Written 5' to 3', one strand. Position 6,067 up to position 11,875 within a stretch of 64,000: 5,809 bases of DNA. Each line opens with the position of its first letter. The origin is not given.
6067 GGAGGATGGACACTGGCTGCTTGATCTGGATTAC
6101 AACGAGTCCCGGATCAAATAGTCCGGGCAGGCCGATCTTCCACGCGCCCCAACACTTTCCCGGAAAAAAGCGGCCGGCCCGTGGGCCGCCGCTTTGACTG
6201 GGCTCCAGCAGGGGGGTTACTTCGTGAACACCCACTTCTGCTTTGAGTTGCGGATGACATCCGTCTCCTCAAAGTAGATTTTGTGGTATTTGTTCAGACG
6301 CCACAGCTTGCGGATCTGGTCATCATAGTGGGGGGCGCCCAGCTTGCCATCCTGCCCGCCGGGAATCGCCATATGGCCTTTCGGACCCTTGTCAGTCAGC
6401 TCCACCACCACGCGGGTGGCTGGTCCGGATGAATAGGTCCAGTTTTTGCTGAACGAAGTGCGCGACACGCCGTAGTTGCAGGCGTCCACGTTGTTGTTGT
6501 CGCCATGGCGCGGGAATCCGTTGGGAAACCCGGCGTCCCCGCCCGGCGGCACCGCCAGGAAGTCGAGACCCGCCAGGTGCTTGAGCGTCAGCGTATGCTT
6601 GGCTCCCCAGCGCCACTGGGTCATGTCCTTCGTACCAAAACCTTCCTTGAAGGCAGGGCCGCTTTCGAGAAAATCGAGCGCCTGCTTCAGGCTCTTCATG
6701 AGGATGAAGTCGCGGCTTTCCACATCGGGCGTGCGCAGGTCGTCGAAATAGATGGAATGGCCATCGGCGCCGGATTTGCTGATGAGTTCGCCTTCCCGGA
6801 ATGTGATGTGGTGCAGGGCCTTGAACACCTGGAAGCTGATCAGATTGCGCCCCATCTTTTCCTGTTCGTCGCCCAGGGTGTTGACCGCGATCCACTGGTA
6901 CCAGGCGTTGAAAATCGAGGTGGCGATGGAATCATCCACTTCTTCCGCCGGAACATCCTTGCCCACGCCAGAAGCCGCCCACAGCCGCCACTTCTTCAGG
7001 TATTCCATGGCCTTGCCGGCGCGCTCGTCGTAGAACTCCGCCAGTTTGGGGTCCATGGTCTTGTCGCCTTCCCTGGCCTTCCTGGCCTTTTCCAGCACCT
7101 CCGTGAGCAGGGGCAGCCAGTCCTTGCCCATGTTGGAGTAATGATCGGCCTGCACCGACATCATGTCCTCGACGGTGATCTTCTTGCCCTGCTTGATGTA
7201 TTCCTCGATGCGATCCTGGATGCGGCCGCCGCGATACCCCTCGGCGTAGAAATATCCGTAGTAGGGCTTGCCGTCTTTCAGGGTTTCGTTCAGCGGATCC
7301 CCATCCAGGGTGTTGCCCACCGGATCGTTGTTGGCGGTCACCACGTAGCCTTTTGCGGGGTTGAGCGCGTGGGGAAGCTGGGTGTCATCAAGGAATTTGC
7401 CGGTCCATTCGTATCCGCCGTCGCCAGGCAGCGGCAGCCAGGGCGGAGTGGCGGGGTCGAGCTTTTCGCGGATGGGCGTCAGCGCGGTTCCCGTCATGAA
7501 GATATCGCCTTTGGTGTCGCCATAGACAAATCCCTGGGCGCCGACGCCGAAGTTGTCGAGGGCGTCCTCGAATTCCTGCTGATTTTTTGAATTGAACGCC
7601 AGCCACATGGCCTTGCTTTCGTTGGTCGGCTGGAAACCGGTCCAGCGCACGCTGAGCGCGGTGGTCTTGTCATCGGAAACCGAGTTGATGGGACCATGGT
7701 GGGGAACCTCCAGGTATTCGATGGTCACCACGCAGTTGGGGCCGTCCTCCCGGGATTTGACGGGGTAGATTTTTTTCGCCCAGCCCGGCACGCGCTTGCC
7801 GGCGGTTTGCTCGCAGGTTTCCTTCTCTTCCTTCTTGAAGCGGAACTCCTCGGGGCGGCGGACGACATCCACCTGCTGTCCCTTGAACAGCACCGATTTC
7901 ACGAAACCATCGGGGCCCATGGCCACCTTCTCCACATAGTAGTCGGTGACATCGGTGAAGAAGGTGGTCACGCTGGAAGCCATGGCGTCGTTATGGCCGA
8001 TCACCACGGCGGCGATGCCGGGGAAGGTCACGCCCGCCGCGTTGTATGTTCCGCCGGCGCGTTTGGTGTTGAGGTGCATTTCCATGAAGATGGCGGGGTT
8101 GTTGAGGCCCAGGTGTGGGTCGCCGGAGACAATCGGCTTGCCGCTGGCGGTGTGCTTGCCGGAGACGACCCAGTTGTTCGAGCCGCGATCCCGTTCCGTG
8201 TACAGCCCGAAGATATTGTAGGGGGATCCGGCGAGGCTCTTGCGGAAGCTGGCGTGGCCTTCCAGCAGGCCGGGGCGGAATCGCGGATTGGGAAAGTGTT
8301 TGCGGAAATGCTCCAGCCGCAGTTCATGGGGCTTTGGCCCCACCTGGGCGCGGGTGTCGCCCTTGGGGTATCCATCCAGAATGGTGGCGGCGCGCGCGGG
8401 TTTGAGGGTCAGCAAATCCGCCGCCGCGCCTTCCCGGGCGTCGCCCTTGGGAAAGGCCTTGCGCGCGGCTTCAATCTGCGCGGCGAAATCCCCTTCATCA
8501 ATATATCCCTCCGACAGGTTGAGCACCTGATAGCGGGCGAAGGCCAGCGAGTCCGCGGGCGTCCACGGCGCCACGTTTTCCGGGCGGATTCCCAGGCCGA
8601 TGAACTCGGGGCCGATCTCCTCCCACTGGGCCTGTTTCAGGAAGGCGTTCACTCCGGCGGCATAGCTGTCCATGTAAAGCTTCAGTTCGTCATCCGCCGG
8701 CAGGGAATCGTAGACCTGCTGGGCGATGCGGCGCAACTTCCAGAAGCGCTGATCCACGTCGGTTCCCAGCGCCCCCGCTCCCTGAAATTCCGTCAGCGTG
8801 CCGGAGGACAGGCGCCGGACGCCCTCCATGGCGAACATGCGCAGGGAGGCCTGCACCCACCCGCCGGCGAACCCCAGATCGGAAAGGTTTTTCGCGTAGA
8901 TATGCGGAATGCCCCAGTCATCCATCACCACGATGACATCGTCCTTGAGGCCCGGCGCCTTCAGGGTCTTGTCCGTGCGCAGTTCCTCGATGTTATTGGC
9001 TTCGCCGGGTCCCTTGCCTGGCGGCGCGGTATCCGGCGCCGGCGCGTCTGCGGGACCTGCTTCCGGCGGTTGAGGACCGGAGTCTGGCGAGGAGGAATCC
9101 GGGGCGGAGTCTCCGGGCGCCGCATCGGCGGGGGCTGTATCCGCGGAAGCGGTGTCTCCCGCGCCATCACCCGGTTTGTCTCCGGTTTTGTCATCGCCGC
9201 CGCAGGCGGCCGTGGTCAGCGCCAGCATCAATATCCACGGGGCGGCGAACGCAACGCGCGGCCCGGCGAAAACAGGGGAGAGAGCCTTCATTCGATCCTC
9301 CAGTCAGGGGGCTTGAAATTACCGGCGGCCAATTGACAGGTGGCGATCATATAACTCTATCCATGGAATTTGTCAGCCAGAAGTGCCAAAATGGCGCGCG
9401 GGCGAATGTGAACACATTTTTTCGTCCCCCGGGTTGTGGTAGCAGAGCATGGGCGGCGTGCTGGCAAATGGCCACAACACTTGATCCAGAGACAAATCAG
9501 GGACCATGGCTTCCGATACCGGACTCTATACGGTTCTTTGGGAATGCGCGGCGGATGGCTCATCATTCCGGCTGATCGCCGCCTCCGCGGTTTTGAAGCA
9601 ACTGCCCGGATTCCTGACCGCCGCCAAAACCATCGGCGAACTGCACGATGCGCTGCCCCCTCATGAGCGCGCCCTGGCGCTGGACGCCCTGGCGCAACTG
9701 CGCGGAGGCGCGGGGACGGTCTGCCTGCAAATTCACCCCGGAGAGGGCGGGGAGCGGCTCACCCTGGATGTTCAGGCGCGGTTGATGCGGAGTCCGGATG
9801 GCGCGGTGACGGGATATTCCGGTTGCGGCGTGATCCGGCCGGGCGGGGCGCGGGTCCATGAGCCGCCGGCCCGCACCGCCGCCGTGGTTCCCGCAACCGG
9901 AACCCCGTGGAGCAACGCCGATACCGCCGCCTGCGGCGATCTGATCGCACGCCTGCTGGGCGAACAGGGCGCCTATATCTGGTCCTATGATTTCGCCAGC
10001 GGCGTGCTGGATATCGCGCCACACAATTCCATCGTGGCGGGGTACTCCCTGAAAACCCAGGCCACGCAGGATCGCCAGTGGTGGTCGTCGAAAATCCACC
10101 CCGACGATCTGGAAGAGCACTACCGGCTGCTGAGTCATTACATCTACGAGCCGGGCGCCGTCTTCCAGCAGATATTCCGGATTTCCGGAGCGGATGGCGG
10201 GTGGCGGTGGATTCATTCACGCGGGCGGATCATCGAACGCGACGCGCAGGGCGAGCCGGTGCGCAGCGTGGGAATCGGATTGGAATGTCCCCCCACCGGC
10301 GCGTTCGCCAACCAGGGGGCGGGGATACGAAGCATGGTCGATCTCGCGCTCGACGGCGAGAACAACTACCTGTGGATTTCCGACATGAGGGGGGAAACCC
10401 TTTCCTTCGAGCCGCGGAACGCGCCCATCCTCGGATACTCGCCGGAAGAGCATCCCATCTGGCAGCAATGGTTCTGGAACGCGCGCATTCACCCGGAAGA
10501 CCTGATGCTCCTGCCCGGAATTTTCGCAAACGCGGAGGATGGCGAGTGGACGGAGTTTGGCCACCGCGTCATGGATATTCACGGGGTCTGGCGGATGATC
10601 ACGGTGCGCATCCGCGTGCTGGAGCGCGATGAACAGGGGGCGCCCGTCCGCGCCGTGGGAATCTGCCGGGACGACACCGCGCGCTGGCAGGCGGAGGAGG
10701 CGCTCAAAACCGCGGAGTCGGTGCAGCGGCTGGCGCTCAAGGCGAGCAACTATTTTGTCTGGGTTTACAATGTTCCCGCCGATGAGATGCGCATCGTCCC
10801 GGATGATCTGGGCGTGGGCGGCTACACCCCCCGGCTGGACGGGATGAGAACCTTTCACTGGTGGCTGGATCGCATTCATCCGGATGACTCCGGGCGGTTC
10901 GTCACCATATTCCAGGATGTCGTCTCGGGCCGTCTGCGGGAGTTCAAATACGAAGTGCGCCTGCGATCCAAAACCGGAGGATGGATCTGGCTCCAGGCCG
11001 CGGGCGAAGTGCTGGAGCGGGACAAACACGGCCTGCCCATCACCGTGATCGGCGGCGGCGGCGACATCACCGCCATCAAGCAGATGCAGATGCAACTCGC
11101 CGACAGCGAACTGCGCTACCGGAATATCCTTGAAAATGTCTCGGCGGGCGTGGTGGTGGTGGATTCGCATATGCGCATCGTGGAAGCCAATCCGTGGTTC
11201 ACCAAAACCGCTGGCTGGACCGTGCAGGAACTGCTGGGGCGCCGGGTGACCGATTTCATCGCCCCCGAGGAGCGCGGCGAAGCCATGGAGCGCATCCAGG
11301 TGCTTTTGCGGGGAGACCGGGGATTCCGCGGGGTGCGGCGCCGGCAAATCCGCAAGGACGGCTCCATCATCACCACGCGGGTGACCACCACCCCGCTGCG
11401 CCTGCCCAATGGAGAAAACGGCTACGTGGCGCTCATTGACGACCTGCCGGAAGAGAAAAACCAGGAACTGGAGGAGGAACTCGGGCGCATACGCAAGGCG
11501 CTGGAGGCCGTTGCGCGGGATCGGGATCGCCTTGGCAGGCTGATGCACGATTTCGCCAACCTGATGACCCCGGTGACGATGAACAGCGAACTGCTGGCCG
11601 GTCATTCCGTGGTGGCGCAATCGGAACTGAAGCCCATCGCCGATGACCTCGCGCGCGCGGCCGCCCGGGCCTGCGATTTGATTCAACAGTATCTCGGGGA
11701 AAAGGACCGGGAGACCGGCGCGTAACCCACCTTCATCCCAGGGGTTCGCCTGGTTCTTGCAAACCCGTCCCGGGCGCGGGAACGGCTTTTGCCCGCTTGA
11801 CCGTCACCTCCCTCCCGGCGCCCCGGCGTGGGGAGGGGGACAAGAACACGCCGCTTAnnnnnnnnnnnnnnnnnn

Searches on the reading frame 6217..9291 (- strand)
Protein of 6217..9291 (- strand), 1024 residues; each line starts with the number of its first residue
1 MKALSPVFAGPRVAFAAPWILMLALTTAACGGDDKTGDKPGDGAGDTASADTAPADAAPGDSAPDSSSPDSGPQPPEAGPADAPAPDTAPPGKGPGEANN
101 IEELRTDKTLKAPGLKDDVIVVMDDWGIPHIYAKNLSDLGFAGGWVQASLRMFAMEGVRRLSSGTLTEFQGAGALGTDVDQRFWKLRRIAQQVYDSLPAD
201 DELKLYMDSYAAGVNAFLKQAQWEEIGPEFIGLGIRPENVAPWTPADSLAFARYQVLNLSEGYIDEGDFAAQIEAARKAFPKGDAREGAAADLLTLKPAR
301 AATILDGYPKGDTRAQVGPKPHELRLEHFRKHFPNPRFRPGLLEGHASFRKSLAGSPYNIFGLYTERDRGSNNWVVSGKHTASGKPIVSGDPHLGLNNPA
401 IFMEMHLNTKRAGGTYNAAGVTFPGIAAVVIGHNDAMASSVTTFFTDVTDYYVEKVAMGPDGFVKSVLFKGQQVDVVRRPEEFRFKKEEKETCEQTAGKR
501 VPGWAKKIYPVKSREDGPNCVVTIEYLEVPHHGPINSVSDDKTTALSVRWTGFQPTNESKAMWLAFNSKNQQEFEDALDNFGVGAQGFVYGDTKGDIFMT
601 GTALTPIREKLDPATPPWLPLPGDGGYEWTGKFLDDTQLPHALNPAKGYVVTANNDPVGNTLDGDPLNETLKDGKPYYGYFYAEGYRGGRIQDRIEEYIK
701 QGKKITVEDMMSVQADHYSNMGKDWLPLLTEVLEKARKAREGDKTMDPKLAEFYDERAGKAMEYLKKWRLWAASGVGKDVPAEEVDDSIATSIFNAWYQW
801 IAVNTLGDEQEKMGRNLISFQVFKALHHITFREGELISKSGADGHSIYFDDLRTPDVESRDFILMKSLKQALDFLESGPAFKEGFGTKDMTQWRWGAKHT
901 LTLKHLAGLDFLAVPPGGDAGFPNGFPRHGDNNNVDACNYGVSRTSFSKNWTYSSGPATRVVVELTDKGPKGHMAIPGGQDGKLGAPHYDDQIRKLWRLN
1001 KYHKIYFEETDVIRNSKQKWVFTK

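Call 12: search_protein_families(library=pfam, proteins=[window:6217-9291:-], max_evalue=0.01)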
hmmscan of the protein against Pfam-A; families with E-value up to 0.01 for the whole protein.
window:6217-9291:- (1024 aa): 1 family
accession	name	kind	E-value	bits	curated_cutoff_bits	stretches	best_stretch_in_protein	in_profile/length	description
PF01804.23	Penicil_amidase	-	9.8e-159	530.9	21.3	1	119-1012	2-673/675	Penicillin amidase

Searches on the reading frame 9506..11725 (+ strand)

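Call 12: search_protein_families(library=pfam, proteins=[window:9506-11725:+], max_evalue=0.01)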
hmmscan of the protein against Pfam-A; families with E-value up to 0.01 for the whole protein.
window:9506-11725:+ (739 aa): 6 families
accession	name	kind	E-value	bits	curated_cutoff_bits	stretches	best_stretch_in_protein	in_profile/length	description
PF08447.18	PAS_3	-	7.5e-51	170.8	25.6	4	178-257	12-88/89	PAS fold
PF00989.32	PAS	-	2.5e-17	63.3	22.6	1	537-646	2-112/113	PAS fold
PF08448.16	PAS_4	-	3.8e-15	56.5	23.1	1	542-650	1-108/110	PAS fold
PF13426.13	PAS_9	-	1e-12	48.6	27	1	547-644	2-98/103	PAS domain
PF13188.13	PAS_8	-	2.5e-08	34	21.8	1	537-595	2-59/65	PAS domain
PF14598.12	PAS_11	-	3.8e-06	27.3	25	0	186-244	31-87/109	PAS domain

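Call 80: search_protein_families(library=ncbifam, proteins=[window:9506-11722:+], max_evalue=0.001)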
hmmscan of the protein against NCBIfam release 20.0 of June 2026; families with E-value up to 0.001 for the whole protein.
window:9506-11722:+ (739 aa): 12 families
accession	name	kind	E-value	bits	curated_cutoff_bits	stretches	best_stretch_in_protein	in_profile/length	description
TIGR00229.1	sensory_box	domain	3.2e-42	143.6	22.9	3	533-654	2-123/126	PAS domain S-box protein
NF053781.1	cdiGMPphdstlr2612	equivalog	2.8e-36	124.7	1600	3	449-614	630-792/1268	Tlr1612 family c-di-GMP phosphodiesterase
NF007298.0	PRK09776.1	equivalog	1.9e-23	82.3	1135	2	359-647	386-670/1111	diguanylate cyclase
NF052573.1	HisKinEspAMyxo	equivalog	4.1e-19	68.1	1400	1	458-638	182-355/755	serine histidine kinase EspA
NF041777.1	sens_FixL_Rhizob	equivalog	4.7e-17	61.8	850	1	449-725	38-319/485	sensor protein FixL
NF047874.1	MASE3_PAS_HK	subfamily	9.8e-11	41.1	560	1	523-660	252-389/655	MASE3 domain-containing sensor histidine kinase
NF008468.0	PRK11360.1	equivalog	1.6e-07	30.1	646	1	516-651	247-381/616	two-component system sensor histidine kinase AtoS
TIGR02040.1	PpsR-CrtJ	equivalog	3.7e-06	26.3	275.4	1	525-600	122-198/442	transcriptional regulator PpsR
NF046020.1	HisKinCckABruc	equivalog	5.8e-06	24.4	1000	1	527-731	337-538/868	cell cycle histidine kinase CckA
NF008467.0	PRK11359.1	equivalog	9.3e-06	23.9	857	1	542-656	142-258/800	oxygen-sensing cyclic-di-GMP phosphodiesterase DosP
NF045675.1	PhdiestaseDibA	equivalog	2e-05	23.1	980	1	532-654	73-196/623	phosphodiesterase DibA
NF052574.1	HisKinEspCMyxo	equivalog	7.4e-05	21.1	1200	1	539-642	291-393/785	serine histidine kinase EspC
